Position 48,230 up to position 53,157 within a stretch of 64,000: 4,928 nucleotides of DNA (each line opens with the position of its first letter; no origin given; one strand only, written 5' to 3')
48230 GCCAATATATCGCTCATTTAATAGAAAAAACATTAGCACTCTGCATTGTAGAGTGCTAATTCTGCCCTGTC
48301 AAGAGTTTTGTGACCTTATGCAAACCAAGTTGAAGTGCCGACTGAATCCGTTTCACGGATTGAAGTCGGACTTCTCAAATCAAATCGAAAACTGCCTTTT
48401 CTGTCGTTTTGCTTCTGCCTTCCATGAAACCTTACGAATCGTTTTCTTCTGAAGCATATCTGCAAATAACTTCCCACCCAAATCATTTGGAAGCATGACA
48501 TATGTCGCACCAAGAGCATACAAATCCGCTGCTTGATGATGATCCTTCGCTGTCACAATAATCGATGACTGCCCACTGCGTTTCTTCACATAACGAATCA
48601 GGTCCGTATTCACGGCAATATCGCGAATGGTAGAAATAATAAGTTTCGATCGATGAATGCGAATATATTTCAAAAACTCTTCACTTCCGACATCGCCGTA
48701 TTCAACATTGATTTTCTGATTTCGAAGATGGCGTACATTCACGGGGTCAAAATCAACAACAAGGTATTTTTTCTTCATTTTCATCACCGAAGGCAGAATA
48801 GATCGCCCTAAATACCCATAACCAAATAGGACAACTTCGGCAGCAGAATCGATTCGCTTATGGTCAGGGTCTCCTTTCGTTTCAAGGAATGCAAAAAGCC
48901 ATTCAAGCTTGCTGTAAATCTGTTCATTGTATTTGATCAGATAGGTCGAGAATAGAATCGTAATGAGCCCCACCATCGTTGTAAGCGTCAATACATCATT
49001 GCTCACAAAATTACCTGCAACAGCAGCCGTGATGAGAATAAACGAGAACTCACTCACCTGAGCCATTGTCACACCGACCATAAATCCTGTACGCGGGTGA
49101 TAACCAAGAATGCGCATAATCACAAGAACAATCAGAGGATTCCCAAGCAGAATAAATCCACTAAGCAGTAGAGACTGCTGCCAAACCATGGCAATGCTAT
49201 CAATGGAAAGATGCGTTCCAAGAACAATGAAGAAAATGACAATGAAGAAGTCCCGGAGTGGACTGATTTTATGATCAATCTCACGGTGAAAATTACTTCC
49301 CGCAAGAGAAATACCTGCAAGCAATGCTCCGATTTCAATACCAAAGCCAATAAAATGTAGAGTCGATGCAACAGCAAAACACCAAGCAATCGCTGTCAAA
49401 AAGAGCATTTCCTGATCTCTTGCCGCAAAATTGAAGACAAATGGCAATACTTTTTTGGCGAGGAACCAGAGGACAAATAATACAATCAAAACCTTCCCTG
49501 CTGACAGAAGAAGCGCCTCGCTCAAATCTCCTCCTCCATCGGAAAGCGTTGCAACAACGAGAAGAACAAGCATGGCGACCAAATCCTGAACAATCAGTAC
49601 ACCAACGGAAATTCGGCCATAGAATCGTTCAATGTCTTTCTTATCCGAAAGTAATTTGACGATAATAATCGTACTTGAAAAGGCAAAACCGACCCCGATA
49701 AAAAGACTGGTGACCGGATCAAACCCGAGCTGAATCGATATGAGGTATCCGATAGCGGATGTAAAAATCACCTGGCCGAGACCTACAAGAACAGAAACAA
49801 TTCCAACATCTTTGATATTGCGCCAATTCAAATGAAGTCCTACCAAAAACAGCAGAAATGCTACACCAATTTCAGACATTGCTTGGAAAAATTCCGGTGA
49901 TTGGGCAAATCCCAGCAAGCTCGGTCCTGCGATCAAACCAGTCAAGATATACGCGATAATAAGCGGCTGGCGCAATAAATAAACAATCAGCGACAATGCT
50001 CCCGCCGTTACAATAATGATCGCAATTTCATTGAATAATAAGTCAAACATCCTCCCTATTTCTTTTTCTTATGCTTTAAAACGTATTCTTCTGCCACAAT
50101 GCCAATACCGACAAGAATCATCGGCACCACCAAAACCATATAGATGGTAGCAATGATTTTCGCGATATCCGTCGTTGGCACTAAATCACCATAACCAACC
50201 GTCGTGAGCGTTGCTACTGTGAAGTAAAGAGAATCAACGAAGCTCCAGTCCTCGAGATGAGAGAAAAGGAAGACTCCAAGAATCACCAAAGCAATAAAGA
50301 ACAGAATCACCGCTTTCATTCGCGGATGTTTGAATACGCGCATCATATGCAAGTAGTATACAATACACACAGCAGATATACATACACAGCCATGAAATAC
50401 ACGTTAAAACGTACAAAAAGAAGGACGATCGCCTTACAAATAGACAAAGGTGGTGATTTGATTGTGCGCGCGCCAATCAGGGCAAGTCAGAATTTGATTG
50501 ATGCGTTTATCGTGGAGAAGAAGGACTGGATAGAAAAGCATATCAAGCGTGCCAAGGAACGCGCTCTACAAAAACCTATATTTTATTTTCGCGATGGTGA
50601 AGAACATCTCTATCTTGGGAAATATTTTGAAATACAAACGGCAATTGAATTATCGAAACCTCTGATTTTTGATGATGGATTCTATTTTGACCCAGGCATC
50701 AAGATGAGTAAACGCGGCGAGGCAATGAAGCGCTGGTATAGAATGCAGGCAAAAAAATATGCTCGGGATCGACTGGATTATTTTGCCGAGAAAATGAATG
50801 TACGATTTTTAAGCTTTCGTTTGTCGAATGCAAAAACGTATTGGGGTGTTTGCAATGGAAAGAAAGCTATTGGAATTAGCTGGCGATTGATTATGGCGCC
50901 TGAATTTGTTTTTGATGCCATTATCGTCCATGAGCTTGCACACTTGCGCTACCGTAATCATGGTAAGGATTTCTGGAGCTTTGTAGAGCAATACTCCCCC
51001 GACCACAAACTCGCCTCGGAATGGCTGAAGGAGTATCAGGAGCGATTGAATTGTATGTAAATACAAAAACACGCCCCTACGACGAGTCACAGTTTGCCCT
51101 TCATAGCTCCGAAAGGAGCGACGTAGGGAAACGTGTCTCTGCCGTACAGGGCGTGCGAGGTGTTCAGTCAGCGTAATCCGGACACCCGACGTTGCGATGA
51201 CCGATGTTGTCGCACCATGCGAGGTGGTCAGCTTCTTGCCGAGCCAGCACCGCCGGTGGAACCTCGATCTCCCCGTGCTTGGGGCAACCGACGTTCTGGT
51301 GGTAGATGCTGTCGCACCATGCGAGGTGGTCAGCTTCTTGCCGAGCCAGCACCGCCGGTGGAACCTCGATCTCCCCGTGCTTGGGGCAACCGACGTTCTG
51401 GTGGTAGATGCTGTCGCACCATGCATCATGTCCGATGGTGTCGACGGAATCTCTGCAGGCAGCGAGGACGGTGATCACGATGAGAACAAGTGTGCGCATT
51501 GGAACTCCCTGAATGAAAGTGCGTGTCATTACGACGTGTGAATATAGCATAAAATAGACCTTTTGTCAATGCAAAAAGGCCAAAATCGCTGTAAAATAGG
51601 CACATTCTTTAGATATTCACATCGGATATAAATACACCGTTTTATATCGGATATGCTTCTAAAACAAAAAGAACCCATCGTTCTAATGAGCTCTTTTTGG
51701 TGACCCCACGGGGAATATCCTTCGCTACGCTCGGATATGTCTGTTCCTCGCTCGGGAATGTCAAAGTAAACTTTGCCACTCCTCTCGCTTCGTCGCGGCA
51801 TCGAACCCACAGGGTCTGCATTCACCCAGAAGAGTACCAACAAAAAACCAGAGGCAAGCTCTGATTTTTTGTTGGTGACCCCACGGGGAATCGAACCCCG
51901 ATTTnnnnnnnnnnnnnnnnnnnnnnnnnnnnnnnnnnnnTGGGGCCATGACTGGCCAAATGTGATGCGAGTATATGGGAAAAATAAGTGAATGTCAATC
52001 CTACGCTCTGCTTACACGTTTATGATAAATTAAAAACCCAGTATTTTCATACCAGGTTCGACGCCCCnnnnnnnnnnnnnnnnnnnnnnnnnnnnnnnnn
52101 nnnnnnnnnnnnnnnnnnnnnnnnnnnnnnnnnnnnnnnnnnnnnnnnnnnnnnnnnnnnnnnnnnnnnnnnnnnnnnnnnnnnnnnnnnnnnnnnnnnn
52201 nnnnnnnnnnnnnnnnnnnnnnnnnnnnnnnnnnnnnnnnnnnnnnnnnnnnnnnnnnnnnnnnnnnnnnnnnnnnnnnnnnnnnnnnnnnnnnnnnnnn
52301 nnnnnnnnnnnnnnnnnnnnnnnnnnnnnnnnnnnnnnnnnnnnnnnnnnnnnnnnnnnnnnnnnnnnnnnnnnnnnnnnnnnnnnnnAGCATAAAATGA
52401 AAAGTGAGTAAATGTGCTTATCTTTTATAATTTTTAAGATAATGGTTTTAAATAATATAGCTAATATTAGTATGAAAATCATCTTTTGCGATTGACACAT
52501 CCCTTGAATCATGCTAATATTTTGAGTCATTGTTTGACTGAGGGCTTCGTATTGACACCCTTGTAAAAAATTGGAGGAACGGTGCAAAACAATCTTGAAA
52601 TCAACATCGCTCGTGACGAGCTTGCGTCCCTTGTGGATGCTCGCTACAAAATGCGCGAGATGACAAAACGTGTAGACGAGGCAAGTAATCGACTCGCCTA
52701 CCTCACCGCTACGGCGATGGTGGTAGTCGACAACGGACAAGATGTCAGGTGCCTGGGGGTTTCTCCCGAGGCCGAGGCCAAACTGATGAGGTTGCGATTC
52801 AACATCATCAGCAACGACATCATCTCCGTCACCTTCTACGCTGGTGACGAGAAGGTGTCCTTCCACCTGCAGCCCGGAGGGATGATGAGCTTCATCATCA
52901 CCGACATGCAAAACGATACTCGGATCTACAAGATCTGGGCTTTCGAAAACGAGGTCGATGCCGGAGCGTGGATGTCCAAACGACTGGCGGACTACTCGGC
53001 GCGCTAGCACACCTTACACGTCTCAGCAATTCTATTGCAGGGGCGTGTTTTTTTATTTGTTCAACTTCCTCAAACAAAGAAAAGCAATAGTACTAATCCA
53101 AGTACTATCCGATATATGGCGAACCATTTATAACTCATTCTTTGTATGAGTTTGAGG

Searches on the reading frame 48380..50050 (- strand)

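Call 91: search_protein_families(library=pfam, proteins=[window:48380-50050:-], max_evalue=0.00001)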
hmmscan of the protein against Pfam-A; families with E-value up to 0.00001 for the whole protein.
window:48380-50050:- (556 aa): 2 families
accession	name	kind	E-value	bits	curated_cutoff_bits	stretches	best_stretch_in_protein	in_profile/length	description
PF00999.27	Na_H_Exchanger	-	3.8e-59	200.9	26.2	1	17-371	8-373/375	Sodium/hydrogen exchanger, transmembrane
PF02254.24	TrkA_N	-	9.1e-17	61.9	23.8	1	406-521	1-116/116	TrkA-N domain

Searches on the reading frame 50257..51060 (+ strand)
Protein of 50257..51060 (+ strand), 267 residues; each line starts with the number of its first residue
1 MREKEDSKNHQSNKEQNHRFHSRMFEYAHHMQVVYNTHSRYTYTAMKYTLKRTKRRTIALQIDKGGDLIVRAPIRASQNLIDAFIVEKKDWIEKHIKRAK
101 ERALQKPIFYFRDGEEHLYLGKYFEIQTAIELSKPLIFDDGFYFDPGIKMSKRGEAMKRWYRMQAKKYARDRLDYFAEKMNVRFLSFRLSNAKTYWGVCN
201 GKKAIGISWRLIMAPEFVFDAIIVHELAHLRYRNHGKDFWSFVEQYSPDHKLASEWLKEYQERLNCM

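Call 35: search_protein_families(library=pfam, proteins=[window:50257-51060:+], max_evalue=0.1)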
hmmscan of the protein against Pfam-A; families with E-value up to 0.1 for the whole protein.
window:50257-51060:+ (267 aa): 3 families
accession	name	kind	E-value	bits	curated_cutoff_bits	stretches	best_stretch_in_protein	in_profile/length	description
PF01863.23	YgjP-like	-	3.5e-50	171.3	26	1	56-259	1-206/207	YgjP-like, metallopeptidase domain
PF10263.15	SprT-like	-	0.00025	21.3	25.6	1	183-245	19-94/108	SprT-like family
PF08325.16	WLM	-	0.0037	17.8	26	1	222-249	86-113/190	WLM domain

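Call 89: find_encoding_contigs(protein=window:50257-51060:+, flank=10000, max_places=1)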
Protein window:50257-51060:+ (267 aa): no gene with exactly this product is on record in the collection.

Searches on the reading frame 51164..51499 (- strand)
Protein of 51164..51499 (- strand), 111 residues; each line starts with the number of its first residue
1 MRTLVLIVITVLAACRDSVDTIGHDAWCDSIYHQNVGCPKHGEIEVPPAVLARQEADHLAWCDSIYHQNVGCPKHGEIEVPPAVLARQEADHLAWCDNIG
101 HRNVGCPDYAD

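Call 35: search_protein_families(library=pfam, proteins=[window:51164-51499:-], max_evalue=0.1)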
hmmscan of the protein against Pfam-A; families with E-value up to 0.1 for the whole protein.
window:51164-51499:- (111 aa): 2 families
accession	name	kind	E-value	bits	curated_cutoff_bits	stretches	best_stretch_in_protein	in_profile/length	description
PF15243.11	ANAPC15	-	0.0039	17.9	27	0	49-69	27-47/90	Anaphase-promoting complex subunit 15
PF23545.1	Zn_ribbon_HMPTM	-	0.014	15.4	27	0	38-46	33-41/45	HMPTM N-terminal zinc ribbon domain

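Call 72: search_dna_similar(query=window:51164-51499:-, collection=phages, mode=protein, max_evalue=1, max_rows=8)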
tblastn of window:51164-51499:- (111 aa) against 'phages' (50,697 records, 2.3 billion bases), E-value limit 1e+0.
Records with a match: 2; places in all: 2; records where one place covers at least 80% of the query: 0.
Best place of each record, by identity: <60% 2.
By first word of the organism name: Lactobacillus 2.
By host as written in the record: - 2.
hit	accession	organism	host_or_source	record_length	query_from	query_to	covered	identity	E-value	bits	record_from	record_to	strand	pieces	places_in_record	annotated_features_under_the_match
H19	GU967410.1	Lactobacillus phage LBR48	-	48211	25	86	56%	35.4%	3e-2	38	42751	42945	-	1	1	hypothetical protein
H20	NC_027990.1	Lactobacillus phage LBR48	-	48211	25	86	56%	35.4%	3e-2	38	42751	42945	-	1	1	baseplate hub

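Call 83: search_protein_families(library=phrogs, proteins=[window:51164-51499:-], max_evalue=0.1)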
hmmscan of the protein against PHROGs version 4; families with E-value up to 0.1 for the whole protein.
window:51164-51499:- (111 aa): 3 families
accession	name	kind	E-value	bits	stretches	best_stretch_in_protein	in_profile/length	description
phrog_10435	-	unknown function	0.041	14.6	0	89-104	25-40/45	-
phrog_26116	-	unknown function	0.076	14.2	0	30-46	24-40/118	-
phrog_26802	-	unknown function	0.076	14.1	0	84-98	56-70/71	-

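Call 84: search_protein_families(library=padloc, proteins=[window:51164-51499:-], max_evalue=0.1)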
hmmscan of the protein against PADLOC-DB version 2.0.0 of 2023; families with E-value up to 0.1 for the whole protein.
window:51164-51499:- (111 aa): 1 family
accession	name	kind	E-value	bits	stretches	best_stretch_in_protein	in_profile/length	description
PDLC01067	Mvol_0529-fam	-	0.00096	17.5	0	61-78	47-64/115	DNA binding C-ter.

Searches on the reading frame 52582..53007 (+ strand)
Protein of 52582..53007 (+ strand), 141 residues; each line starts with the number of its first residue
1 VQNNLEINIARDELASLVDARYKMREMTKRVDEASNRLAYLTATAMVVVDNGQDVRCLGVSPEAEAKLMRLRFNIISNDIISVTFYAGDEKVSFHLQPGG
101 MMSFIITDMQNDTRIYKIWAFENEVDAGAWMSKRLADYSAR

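Call 35: search_protein_families(library=pfam, proteins=[window:52582-53007:+], max_evalue=0.1)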
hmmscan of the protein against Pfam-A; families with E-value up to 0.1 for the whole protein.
window:52582-53007:+ (141 aa): 0 families

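Call 83: search_protein_families(library=phrogs, proteins=[window:52582-53007:+], max_evalue=0.1)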
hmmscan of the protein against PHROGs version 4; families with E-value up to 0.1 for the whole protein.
window:52582-53007:+ (141 aa): 2 families
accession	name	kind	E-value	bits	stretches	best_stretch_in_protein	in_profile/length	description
phrog_4997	-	unknown function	0.042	15.1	1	76-121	19-64/77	-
phrog_4983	-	unknown function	0.063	14.6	0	68-92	27-51/64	-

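Call 84: search_protein_families(library=padloc, proteins=[window:52582-53007:+], max_evalue=0.1)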
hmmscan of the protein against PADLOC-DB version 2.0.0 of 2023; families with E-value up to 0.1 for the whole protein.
window:52582-53007:+ (141 aa): 0 families
